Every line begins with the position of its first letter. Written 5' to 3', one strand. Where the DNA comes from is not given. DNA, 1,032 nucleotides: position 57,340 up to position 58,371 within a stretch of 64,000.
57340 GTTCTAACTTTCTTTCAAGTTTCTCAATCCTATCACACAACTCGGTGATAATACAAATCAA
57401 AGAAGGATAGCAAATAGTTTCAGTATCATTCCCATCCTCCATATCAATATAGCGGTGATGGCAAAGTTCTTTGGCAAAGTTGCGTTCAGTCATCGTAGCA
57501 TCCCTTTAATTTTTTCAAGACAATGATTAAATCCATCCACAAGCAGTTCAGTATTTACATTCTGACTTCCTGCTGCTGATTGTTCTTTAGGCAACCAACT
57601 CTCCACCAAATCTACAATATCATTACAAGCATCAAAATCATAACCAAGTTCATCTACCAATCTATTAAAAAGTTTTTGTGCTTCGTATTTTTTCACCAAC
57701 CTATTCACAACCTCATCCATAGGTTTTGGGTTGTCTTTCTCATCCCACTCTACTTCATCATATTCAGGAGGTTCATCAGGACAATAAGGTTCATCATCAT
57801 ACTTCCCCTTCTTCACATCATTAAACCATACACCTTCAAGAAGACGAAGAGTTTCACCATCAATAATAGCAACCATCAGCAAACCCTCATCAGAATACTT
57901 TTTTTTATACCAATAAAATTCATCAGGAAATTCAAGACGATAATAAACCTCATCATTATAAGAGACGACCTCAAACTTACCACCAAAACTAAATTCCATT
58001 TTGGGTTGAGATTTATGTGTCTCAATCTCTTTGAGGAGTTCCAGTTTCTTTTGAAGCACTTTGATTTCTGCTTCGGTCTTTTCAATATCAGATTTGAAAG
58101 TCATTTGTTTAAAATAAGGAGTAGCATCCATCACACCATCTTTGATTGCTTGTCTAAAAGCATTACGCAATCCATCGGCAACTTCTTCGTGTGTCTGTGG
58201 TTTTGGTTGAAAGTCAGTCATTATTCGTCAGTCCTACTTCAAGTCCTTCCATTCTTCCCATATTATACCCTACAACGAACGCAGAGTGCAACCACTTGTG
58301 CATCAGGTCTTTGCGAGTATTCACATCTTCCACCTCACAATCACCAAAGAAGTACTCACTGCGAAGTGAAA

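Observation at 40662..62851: Undescribed-looking promoter class: 22-bp dyad fixed 29-31 nt upstream of a -10 box, 11 copies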

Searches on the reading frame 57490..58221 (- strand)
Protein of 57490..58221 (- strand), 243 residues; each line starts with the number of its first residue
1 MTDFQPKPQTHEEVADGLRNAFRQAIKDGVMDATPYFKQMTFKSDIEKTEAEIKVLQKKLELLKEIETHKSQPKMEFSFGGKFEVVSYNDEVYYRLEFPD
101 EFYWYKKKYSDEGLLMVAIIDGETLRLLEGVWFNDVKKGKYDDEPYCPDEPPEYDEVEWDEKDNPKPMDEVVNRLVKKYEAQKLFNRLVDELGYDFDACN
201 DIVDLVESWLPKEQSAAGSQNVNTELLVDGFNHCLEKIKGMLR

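Call 22: search_protein_families(library=pfam, proteins=[window:57490-58221:-], max_evalue=0.01)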
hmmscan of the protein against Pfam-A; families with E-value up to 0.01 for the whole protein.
window:57490-58221:- (243 aa): 1 family
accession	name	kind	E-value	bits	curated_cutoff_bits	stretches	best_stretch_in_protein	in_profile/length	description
PF21917.1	NMB0537_N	-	0.0048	17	23.9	0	119-131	21-33/36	N-terminal region of NMB0537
